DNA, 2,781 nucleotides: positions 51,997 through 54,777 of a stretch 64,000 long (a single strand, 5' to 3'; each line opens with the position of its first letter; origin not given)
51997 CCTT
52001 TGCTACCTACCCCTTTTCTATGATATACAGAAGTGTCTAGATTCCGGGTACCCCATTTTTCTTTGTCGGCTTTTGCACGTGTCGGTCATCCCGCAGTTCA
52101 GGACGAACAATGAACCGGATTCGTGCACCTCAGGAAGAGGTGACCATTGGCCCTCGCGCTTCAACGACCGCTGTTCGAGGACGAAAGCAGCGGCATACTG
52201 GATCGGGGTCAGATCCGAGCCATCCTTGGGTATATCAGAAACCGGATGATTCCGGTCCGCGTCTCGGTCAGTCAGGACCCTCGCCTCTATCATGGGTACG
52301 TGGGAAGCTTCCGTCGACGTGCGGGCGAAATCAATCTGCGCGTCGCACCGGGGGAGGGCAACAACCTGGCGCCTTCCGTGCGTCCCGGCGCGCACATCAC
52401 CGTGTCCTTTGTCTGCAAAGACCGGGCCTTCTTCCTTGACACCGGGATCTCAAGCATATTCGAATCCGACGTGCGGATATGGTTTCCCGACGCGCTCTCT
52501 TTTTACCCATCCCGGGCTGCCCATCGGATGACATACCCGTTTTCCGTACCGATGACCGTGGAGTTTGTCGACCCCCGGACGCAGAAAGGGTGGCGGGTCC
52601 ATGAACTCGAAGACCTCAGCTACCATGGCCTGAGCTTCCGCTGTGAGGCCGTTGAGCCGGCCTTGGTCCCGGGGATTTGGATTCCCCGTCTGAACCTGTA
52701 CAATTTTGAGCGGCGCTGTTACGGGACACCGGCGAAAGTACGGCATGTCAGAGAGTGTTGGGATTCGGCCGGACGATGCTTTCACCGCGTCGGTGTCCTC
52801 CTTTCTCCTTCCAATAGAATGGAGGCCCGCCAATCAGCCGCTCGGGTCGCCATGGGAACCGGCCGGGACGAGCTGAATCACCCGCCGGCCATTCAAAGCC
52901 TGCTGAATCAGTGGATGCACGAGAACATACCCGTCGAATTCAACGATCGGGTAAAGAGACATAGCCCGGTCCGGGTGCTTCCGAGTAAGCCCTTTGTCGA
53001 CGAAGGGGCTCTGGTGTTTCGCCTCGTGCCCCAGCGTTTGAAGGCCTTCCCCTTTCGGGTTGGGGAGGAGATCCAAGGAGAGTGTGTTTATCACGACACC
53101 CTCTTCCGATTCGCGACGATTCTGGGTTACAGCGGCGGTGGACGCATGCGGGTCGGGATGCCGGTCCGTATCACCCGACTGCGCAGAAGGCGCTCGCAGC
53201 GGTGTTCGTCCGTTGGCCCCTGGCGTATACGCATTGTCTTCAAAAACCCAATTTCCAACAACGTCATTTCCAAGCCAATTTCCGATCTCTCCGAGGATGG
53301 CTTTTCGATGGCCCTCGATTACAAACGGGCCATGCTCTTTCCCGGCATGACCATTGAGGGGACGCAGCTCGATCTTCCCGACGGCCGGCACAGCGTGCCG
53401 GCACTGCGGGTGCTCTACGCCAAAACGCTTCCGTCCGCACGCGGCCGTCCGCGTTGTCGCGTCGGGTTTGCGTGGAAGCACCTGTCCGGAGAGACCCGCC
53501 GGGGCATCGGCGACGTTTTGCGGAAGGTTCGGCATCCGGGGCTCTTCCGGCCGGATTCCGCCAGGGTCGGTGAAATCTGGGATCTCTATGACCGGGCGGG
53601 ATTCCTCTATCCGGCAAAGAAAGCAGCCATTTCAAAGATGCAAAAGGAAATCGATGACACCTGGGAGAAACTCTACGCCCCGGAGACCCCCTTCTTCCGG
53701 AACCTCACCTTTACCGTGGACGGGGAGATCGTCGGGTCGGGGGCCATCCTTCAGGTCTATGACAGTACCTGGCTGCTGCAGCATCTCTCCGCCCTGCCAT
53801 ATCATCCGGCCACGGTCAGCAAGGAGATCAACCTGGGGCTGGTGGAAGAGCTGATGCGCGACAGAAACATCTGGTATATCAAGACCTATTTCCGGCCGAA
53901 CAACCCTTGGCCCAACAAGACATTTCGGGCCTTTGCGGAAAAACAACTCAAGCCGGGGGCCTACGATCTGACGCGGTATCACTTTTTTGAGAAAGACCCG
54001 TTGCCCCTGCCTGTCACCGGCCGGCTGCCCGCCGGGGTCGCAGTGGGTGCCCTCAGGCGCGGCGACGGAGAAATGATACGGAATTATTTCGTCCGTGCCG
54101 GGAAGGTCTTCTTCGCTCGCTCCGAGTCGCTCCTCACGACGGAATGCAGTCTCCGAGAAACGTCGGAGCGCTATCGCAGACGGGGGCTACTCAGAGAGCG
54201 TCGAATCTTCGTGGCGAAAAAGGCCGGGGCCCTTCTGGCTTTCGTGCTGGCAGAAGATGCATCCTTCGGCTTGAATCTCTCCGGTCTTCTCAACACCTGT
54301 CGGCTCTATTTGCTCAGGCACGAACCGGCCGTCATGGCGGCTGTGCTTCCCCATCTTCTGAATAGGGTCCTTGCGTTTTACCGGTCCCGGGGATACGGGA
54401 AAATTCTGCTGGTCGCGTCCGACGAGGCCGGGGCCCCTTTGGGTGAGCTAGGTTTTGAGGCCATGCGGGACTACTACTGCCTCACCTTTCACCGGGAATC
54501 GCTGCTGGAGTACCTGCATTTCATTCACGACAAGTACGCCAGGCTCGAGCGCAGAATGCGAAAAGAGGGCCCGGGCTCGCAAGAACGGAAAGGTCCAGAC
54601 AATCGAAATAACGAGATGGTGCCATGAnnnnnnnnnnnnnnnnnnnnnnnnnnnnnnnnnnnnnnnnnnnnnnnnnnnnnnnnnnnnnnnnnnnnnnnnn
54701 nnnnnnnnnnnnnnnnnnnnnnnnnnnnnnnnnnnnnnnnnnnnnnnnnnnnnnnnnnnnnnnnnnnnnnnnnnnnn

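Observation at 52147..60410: Candidate uncharacterised module: triple-PilZ/GNAT-like giant protein, two overlapping cobalamin-type radical SAM enzymes, and a dedicated V4R/GAF kinase with an atypical response regulator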

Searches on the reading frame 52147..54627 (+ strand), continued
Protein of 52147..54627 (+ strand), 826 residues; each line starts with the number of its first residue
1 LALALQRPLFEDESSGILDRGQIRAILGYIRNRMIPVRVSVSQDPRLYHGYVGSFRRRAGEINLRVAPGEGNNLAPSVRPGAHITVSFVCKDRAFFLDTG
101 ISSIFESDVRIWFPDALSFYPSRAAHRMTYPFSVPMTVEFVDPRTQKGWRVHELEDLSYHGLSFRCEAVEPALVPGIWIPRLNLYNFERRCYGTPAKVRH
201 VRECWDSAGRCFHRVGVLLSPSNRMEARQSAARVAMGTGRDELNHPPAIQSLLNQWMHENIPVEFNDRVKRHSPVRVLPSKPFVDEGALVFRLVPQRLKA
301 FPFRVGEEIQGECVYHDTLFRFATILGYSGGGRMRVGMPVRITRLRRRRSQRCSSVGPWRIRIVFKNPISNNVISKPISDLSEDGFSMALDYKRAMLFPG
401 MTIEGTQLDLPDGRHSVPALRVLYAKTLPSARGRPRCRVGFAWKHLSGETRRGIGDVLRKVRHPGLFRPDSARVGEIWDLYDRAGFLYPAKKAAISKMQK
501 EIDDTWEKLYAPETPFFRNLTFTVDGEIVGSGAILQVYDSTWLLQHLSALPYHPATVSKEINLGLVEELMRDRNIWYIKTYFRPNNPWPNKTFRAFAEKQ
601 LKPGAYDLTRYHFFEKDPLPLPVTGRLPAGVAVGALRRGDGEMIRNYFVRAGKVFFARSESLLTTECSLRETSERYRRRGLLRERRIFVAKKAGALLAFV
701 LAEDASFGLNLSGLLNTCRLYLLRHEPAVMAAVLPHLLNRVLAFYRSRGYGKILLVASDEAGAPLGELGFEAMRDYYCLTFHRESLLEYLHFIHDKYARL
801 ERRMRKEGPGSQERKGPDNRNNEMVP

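Call 86: search_solved_structures(query=L019:4944-5774:+, max_evalue=0.00001)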
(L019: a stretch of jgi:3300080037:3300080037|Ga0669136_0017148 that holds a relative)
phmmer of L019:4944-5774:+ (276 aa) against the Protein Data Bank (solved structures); distinct sequences matched with E-value up to 0.00001: 12.
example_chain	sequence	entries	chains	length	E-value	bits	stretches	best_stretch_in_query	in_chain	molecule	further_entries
3mgg_A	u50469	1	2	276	1.3e-14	57.4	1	36-215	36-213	Methyltransferase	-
3dh0_A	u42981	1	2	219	3.7e-10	42.9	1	21-139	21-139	SAM dependent methyltransferase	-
5wp5_A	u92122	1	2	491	9.2e-10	41.6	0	19-142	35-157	Phosphomethylethanolamine N-methyltransferase 2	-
3bus_A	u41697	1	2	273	6.1e-09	38.9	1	21-143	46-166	Methyltransferase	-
5wp4_A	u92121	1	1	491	3.1e-07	33.3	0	19-138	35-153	Phosphoethanolamine N-methyltransferase 1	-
6f5z_A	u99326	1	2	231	2.2e-06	30.5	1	29-138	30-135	24-sterol C-methyltransferase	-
6uak_A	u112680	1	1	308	3.4e-06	29.9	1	33-139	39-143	SAM dependent methyltransferase LahSB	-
8zc8_A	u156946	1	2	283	4.2e-06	29.6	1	25-182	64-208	MitM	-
5gm1_A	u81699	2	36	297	4.4e-06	29.5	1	15-143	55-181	O-methylransferase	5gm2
21zq_A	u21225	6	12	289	4.5e-06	29.5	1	25-182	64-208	MitM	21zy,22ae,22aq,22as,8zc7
4pne_A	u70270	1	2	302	5.6e-06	29.2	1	36-144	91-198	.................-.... protein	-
5evj_A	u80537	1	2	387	5.7e-06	29.2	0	37-143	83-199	Arsenite methyltransferase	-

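Call 106: search_protein_families(library=padloc, proteins=[window:52147-54627:+], max_evalue=0.001)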
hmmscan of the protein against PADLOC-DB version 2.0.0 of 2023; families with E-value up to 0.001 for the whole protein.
window:52147-54627:+ (826 aa): 0 families

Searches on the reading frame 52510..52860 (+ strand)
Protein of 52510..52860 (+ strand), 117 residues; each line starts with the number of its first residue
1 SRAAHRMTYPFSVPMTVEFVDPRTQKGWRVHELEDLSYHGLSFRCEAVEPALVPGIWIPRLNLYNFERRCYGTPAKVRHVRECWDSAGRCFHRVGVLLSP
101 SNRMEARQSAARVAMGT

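Call 15: search_protein_families(library=pfam, proteins=[window:52510-52860:+], max_evalue=10)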
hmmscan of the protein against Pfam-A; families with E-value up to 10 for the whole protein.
window:52510-52860:+ (117 aa): 1 family
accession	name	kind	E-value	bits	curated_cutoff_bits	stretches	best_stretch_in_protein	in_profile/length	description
PF07238.19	PilZ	-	0.0027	18.4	22.5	1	2-93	3-80/102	PilZ domain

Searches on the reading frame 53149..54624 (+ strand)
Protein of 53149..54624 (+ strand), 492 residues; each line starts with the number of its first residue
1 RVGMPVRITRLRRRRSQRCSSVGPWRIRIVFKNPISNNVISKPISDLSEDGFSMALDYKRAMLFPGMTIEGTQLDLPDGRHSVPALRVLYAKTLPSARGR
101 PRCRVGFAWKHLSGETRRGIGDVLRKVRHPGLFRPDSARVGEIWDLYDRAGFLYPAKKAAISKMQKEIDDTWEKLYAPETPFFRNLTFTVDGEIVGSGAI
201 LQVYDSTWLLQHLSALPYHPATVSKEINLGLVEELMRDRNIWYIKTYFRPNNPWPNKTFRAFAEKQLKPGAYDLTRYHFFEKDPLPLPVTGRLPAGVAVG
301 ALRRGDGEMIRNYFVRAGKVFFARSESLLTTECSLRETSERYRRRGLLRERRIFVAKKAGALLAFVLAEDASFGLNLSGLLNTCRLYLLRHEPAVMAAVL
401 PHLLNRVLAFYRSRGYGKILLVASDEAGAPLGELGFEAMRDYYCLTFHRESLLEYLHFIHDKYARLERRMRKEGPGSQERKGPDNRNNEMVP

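Call 102: search_dna_similar(query=window:53149-54624:+, collection=plasmids, mode=protein, max_evalue=0.001, max_rows=15)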
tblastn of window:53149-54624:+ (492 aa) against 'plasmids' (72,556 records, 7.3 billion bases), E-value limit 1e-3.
No match.

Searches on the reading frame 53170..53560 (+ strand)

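Call 15: search_protein_families(library=pfam, proteins=[window:53170-53560:+], max_evalue=10)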
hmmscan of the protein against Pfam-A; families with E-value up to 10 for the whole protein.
window:53170-53560:+ (130 aa): 1 family
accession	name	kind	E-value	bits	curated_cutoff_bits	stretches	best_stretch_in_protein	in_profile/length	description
PF07238.19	PilZ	-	0.017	15.9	22.5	1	6-115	2-98/102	PilZ domain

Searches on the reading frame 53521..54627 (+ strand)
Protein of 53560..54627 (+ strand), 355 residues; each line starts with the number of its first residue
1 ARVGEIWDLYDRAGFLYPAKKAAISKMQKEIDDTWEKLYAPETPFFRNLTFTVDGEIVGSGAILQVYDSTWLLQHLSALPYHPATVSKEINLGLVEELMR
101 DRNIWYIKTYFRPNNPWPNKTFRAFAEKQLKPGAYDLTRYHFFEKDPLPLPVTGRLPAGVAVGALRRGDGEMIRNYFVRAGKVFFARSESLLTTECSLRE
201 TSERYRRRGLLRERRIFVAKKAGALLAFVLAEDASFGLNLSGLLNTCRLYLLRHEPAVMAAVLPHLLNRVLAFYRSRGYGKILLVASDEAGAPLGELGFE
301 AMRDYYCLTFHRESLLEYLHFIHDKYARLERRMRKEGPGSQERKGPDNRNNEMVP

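Call 15: search_protein_families(library=pfam, proteins=[window:53560-54627:+], max_evalue=10)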
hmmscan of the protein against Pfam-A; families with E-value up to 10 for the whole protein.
window:53560-54627:+ (355 aa): 1 family
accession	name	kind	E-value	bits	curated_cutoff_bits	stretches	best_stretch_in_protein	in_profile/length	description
PF00583.31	Acetyltransf_1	-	0.16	12.7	20.7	0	270-284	67-81/116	Acetyltransferase (GNAT) family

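Call 43: predict_structure(alignment_id=A4)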
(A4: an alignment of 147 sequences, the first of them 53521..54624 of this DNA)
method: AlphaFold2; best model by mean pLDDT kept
length: 368 residues; sequences in the alignment: 147
mean_pLDDT: 94.2   pTM: 0.91
mean pLDDT of the five models: 94.2, 93.5, 93.4, 93.3, 92.9
residues with pLDDT >= 90: 332; 70-90: 22; 50-70: 7; < 50: 7
segments of 3 or more residues with pLDDT < 50: 362-368
pLDDT, mean of each block of 10 residues (from residue 1): 93 97 97 96 98 96 97 98 98 92 97 96 96 96 93 97 96 96 95 96 95 97 98 96 98 97 90 95 98 96 94 97 97 96 92 67 45
secondary structure, 60 per line:
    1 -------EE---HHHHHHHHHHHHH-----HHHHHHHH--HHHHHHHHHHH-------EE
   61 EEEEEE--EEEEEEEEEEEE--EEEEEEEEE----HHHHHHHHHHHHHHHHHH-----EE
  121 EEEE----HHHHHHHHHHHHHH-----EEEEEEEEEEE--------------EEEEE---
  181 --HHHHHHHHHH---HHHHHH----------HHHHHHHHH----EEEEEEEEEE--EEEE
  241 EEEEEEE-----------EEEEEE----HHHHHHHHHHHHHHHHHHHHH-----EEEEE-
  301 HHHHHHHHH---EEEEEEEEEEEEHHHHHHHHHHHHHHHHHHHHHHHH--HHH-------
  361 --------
elements in order: H13-25 H31-38 H41-51 E59-66 E69-80 E83-91 H96-113 E119-124 H129-142 E148-158 E173-177 H183-192 H196-201 H212-220 E225-234 E237-247 E259-264 H269-289 E295-299 H301-309 E313-324 H325-348

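Call 69: fold_search(model_id=the predicted structure, library=pdb)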
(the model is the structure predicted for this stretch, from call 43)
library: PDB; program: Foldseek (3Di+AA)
matches with E <= 10: 992; with E <= 0.001: 349
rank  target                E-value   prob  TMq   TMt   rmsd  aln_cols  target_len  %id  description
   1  2wpw_A                1.1e-12  1.00  0.46  0.50   7.7       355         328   15  Tandem GNAT protein from the clavulanic acid biosynthesis pathway (without AcCoA) (released 2009-12-29)
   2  2wpw_B                7.1e-12  1.00  0.47  0.52   7.5       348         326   17  Tandem GNAT protein from the clavulanic acid biosynthesis pathway (without AcCoA) (released 2009-12-29)
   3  6wqc                  7.5e-12  1.00  0.45  0.53   7.5       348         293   11  Crystal structure of VipF from Legionella hackeliae in complex with CoA (released 2021-11-10)
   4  2wpw_C                8.0e-12  1.00  0.45  0.50   7.8       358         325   16  Tandem GNAT protein from the clavulanic acid biosynthesis pathway (without AcCoA) (released 2009-12-29)
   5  7q3a_A                8.5e-12  1.00  0.43  0.45   7.7       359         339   16  Crystal structure of MAB_4324 a tandem repeat GNAT from Mycobacterium abscessus (released 2022-05-04)
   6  7q3a_B                8.5e-12  1.00  0.43  0.45   8.2       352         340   17  Crystal structure of MAB_4324 a tandem repeat GNAT from Mycobacterium abscessus (released 2022-05-04)
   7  5kf1_A                1.1e-11  1.00  0.43  0.49   8.2       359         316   12  X-ray structure of a glucosamine N-Acetyltransferase from Clostridium acetobutylicum, apo form, pH 5 (released 2016-07-06)
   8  5kgh_B                1.2e-11  1.00  0.45  0.50   7.7       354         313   14  X-ray structure of a glucosamine N-Acetyltransferase from Clostridium acetobutylicum, mutant Y297F (released 2016-07-06)
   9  6wqb                  1.8e-11  1.00  0.47  0.56   7.1       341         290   12  Crystal structure of VipF from Legionella hackeliae in complex with acetyl-CoA (released 2021-11-10)
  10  7wx5                  2.6e-11  1.00  0.44  0.54   7.5       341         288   13  a Legionella acetyltransferase effector VipF (released 2023-02-22)
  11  5kga_A                2.8e-11  1.00  0.42  0.47   8.8       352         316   12  X-ray structure of a glucosamine N-Acetyltransferase from Clostridium acetobutylicum, mutant D287N, in complex with N- (released 2016-07-06)
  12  7wx7                  3.1e-11  1.00  0.48  0.59   6.7       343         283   12  complex of a legionella acetyltransferase VipF and COA/ACO (released 2023-02-22)
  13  5kgh_A                4.4e-11  1.00  0.42  0.47   9.1       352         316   14  X-ray structure of a glucosamine N-Acetyltransferase from Clostridium acetobutylicum, mutant Y297F (released 2016-07-06)
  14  2wpx_A                8.5e-11  1.00  0.49  0.53   7.1       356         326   15  Tandem GNAT protein from the clavulanic acid biosynthesis pathway (with AcCoA) (released 2009-12-29)
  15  5kf1_B                1.3e-10  1.00  0.44  0.50   7.8       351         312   12  X-ray structure of a glucosamine N-Acetyltransferase from Clostridium acetobutylicum, apo form, pH 5 (released 2016-07-06)
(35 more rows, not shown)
